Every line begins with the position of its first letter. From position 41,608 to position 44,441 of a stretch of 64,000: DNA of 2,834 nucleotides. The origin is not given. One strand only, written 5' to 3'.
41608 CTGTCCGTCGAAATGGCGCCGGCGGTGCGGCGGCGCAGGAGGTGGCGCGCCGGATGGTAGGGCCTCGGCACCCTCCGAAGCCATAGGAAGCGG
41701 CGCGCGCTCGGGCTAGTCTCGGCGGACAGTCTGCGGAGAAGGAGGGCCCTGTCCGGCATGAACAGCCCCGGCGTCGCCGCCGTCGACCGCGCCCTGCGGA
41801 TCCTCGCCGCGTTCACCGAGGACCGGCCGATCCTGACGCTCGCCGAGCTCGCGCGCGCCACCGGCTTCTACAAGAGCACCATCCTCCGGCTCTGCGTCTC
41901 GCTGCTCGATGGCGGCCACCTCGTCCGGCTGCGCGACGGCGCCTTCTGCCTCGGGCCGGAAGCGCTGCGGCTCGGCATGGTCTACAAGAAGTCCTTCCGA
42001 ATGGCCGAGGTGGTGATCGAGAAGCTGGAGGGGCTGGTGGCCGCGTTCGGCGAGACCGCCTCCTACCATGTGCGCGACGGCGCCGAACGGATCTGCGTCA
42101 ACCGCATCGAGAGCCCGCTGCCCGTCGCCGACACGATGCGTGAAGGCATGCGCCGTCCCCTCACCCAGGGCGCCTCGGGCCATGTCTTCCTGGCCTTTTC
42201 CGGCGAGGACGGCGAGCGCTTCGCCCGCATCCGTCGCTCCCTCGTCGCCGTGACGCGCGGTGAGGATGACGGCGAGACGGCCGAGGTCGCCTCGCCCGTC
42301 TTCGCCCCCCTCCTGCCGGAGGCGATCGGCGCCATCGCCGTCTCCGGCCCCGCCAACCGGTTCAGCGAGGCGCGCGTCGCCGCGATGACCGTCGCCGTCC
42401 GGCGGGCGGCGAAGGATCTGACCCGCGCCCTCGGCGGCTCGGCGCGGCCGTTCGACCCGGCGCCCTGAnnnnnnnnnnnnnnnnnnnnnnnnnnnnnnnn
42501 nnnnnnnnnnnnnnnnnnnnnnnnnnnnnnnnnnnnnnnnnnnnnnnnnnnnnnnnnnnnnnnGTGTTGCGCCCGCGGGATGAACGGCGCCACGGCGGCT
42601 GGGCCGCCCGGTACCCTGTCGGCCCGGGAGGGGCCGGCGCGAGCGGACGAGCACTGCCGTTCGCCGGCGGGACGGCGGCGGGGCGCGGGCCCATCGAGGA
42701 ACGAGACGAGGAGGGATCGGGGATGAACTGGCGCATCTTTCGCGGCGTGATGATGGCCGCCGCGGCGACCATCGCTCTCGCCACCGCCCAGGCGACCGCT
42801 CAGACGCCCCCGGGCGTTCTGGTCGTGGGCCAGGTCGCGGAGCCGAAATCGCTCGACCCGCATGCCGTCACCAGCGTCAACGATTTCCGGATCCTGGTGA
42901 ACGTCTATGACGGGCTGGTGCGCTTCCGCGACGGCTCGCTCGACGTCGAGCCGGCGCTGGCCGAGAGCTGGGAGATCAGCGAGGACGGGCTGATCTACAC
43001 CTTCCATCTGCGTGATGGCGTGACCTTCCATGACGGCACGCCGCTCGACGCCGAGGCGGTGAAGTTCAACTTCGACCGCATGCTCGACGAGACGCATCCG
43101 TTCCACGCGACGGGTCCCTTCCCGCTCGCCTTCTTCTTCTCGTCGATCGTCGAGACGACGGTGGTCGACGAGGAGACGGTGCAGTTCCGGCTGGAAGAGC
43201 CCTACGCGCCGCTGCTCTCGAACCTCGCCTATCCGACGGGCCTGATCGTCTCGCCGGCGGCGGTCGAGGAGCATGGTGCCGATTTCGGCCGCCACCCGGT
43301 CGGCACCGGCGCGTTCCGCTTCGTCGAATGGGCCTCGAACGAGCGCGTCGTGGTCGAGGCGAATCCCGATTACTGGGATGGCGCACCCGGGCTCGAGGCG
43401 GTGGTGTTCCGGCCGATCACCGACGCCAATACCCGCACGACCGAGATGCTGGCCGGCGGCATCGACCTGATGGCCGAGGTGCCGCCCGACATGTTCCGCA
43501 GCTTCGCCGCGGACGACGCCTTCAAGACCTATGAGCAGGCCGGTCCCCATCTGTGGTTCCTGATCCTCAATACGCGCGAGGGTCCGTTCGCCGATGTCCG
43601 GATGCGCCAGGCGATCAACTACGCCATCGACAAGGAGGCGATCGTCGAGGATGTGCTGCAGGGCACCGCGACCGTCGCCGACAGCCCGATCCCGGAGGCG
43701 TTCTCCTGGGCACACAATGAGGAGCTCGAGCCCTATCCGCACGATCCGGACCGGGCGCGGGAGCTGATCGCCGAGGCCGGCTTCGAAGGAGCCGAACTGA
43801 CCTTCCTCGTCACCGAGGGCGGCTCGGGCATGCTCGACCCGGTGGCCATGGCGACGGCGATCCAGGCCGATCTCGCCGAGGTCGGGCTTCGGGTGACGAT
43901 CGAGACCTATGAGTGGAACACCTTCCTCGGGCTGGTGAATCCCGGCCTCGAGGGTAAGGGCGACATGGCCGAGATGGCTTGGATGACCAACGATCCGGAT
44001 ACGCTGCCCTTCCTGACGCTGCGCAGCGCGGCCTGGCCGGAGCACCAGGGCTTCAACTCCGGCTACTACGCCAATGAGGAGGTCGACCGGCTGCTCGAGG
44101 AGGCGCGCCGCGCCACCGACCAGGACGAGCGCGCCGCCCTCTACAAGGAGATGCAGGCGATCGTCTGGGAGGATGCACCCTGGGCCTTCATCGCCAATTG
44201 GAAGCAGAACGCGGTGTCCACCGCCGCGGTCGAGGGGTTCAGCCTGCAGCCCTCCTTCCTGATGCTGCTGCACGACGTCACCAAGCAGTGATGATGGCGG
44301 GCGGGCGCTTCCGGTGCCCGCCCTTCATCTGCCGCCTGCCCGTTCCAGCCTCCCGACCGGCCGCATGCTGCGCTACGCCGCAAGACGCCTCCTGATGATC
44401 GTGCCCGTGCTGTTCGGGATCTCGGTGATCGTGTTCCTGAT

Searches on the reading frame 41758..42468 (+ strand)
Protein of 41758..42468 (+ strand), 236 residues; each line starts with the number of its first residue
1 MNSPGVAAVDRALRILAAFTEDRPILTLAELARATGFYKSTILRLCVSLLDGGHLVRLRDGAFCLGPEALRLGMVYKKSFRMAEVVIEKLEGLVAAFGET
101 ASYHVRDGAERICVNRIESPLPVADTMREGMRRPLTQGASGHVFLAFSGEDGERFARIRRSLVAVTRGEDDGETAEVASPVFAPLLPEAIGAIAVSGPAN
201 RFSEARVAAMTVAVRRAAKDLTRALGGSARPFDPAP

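Call 31: search_protein_families(library=pfam, proteins=[window:41758-42468:+], max_evalue=0.00001)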
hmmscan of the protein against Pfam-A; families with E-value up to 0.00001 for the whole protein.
window:41758-42468:+ (236 aa): 2 families
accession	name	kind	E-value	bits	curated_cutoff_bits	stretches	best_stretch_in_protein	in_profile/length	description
PF01614.24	IclR_C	-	4.6e-14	52.8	24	1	154-222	106-173/174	Bacterial transcriptional regulator IclR C-terminal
PF09339.16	HTH_IclR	-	7.8e-11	42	22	1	8-56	1-49/52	IclR helix-turn-helix domain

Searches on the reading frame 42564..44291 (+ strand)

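Call 31: search_protein_families(library=pfam, proteins=[window:42564-44291:+], max_evalue=0.00001)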
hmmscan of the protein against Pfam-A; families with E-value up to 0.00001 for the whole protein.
window:42564-44291:+ (575 aa): 1 family
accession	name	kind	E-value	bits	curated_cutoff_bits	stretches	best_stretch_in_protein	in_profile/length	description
PF00496.27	SBP_bac_5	-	1.3e-104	350.7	32.4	1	128-486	2-359/368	Bacterial extracellular solute-binding proteins, family 5 Middle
